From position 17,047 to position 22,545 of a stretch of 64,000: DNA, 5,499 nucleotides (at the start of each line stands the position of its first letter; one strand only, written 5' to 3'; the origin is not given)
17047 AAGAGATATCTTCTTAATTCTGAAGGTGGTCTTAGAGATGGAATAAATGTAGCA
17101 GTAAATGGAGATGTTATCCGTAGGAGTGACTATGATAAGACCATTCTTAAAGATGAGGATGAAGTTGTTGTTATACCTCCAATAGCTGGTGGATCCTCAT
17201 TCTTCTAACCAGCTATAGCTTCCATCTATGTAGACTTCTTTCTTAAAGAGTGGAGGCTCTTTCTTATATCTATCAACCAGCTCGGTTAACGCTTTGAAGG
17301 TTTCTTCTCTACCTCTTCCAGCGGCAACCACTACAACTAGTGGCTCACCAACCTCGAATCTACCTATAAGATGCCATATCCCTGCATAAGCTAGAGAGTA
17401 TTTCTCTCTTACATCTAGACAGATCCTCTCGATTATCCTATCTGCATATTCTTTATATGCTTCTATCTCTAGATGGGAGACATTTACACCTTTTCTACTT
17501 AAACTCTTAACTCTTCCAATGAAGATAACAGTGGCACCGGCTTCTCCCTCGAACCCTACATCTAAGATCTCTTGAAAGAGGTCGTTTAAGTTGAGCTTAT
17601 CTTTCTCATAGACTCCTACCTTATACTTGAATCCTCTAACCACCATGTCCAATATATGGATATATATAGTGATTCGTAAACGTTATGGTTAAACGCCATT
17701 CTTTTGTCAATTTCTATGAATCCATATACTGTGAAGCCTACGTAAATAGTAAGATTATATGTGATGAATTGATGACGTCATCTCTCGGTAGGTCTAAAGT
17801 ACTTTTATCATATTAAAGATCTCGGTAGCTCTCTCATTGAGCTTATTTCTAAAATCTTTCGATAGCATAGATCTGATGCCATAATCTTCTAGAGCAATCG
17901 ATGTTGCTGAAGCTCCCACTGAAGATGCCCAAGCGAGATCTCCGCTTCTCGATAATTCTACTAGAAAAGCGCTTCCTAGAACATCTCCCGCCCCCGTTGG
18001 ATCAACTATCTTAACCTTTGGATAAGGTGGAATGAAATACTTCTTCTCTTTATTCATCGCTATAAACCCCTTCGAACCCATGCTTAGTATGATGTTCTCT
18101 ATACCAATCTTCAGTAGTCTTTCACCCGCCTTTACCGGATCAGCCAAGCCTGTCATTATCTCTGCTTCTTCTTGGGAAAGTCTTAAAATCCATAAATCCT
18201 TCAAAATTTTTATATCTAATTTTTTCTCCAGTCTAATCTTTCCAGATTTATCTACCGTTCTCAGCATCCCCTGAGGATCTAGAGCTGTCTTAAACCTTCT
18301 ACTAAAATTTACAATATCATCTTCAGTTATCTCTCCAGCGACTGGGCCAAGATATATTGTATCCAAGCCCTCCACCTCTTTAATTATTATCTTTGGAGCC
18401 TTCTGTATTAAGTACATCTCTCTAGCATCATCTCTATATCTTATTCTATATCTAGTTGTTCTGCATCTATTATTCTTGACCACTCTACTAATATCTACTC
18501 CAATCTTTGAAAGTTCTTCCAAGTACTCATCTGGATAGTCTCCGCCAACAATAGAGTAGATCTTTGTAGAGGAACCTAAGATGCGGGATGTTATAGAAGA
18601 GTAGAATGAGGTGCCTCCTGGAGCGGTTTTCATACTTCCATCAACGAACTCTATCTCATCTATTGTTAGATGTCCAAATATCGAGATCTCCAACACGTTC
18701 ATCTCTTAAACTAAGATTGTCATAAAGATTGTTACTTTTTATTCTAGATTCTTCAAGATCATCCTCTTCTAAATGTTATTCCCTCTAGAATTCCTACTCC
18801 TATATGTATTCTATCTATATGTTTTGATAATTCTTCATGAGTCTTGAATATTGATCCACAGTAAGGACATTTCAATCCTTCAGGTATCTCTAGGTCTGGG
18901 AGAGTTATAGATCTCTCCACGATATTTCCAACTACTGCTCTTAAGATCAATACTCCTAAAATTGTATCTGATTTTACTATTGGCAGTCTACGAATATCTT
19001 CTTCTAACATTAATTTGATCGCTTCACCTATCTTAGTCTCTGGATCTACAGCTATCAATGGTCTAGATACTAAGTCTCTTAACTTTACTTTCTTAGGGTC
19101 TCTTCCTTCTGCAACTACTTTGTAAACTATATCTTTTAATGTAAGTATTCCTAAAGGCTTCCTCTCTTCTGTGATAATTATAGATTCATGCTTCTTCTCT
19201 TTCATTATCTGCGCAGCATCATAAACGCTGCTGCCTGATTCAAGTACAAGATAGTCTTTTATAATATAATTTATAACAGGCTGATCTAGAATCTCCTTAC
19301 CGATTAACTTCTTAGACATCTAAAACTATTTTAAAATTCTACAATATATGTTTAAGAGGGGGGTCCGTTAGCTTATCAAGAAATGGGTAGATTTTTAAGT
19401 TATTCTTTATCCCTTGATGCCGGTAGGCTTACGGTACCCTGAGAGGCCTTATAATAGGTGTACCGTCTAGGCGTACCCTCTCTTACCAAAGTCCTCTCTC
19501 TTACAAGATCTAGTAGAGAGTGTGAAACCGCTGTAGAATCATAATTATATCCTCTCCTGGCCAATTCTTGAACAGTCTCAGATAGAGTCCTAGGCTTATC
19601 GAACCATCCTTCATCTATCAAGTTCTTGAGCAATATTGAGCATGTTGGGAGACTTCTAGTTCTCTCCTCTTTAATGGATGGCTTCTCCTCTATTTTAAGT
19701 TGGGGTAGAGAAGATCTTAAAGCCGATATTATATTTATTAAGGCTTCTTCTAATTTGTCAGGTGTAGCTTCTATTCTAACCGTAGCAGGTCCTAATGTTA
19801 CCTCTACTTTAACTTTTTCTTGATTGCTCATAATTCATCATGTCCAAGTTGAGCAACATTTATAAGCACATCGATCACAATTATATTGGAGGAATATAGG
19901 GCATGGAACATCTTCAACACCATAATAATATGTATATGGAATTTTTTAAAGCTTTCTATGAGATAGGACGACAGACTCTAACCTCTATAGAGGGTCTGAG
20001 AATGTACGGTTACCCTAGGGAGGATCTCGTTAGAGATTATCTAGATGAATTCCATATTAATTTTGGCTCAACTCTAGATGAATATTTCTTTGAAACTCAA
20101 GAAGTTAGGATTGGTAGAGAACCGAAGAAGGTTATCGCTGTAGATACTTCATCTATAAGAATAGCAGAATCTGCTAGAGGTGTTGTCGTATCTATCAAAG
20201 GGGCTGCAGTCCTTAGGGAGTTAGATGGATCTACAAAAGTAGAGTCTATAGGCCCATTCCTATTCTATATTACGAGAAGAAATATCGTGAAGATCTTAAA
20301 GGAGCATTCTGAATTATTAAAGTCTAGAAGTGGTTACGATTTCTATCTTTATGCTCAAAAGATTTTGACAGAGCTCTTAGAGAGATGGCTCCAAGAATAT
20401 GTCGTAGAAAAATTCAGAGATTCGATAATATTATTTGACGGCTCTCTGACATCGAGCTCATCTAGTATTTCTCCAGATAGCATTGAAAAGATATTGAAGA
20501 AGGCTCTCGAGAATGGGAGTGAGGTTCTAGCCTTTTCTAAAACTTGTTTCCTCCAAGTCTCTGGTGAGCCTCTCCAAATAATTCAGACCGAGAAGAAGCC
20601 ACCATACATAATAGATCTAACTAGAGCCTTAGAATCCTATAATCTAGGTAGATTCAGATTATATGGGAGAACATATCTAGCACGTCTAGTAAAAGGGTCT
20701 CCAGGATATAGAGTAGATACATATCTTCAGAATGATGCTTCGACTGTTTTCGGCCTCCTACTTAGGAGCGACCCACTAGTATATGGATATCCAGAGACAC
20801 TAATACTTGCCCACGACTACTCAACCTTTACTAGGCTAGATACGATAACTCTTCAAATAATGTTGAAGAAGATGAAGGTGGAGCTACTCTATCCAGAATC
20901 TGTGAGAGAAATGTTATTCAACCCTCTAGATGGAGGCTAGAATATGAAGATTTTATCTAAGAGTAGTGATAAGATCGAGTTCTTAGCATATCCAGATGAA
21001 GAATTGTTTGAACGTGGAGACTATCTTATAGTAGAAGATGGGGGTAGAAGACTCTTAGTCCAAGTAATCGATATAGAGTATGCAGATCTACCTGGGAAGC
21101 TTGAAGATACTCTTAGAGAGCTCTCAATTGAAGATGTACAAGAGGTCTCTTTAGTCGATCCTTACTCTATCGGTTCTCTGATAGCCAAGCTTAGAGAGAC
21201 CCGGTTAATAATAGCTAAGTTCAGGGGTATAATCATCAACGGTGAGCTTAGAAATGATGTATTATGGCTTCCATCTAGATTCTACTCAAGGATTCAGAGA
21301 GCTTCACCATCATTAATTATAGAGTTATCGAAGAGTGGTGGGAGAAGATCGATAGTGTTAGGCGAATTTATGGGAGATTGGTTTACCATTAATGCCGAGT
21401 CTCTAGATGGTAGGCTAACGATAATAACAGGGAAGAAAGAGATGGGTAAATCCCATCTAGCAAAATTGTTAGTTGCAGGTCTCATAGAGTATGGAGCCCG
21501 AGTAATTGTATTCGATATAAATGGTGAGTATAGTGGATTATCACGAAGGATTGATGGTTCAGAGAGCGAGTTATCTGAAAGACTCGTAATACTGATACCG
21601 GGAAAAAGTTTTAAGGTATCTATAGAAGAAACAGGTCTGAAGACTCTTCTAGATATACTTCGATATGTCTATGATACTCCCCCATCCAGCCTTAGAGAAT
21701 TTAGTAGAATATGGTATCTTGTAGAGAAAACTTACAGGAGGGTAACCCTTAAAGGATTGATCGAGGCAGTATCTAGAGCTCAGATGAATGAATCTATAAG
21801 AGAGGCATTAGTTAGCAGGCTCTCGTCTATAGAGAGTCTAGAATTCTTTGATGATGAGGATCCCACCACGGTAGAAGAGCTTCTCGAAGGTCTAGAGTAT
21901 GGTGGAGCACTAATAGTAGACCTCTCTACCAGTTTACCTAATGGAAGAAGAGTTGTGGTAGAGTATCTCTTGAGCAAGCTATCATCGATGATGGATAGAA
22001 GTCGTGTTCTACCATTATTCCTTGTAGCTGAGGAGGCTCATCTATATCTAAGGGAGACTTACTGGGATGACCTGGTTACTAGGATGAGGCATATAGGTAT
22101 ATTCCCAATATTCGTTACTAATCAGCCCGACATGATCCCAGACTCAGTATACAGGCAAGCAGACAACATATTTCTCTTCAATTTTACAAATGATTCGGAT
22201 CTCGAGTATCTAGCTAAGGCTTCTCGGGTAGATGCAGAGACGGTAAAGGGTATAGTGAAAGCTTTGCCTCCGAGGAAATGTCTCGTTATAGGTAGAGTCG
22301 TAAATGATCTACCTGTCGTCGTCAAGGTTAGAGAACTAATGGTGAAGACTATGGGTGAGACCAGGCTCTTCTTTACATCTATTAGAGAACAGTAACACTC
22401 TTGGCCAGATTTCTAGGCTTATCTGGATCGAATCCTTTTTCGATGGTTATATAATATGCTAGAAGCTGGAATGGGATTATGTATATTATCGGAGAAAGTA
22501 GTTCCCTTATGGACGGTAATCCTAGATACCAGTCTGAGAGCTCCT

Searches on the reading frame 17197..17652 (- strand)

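Call 76: search_protein_families(library=pfam, proteins=[window:17197-17652:-], max_evalue=0.0001)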
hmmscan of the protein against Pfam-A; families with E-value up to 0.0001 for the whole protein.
window:17197-17652:- (151 aa): 1 family
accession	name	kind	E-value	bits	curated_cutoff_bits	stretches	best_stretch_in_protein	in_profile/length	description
PF02391.22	MoaE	-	3.3e-24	85.7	23.4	1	17-132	3-114/114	MoaE protein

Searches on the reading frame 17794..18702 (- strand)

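Call 10: search_protein_families(library=pfam, proteins=[window:17794-18702:-], max_evalue=0.00001)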
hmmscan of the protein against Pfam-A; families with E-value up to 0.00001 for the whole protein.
window:17794-18702:- (302 aa): 1 family
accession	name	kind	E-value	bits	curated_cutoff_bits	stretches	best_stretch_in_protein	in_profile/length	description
PF00294.29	PfkB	-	8.3e-27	94.7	25.8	1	6-280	4-299/302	pfkB family carbohydrate kinase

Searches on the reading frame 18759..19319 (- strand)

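Call 76: search_protein_families(library=pfam, proteins=[window:18759-19319:-], max_evalue=0.0001)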
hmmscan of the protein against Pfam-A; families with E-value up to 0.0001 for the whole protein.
window:18759-19319:- (186 aa): 1 family
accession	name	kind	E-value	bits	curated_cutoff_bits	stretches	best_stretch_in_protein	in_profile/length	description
PF00571.33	CBS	-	1.5e-20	73.7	24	2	81-132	2-54/57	CBS domain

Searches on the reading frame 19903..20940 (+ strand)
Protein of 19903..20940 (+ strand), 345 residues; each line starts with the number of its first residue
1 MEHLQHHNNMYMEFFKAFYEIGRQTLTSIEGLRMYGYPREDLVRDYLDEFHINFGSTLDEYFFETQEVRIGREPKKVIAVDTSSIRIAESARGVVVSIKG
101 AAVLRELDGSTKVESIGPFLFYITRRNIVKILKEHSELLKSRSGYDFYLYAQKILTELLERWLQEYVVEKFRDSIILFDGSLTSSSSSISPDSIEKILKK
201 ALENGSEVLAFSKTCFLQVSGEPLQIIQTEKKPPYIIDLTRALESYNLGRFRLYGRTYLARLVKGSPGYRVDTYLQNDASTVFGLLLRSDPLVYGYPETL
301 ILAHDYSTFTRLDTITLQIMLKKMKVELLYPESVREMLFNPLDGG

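Call 10: search_protein_families(library=pfam, proteins=[window:19903-20940:+], max_evalue=0.00001)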
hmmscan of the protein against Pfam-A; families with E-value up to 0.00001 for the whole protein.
window:19903-20940:+ (345 aa): 1 family
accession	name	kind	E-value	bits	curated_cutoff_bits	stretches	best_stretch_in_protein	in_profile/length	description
PF09376.16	NurA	-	5e-06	26.6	21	0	76-306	2-251/254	NurA domain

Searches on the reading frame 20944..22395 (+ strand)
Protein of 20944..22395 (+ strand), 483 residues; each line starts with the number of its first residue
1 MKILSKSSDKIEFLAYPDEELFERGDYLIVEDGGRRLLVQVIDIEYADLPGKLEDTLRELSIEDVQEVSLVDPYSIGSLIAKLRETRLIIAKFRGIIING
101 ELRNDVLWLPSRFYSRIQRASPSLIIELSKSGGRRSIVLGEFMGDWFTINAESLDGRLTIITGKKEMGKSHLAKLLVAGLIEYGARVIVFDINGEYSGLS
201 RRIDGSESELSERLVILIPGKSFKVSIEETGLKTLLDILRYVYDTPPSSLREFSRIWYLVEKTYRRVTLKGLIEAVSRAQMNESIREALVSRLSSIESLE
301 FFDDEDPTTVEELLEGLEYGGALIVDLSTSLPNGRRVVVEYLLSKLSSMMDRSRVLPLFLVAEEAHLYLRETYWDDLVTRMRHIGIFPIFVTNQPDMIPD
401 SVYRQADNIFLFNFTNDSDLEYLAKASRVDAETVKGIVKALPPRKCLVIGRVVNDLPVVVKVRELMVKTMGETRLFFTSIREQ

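Call 10: search_protein_families(library=pfam, proteins=[window:20944-22395:+], max_evalue=0.00001)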
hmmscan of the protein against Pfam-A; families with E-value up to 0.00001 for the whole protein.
window:20944-22395:+ (483 aa): 1 family
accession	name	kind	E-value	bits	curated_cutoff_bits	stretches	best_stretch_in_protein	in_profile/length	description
PF01935.23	DUF87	-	1e-14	55.6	23.2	1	167-345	34-219/220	Helicase HerA, central domain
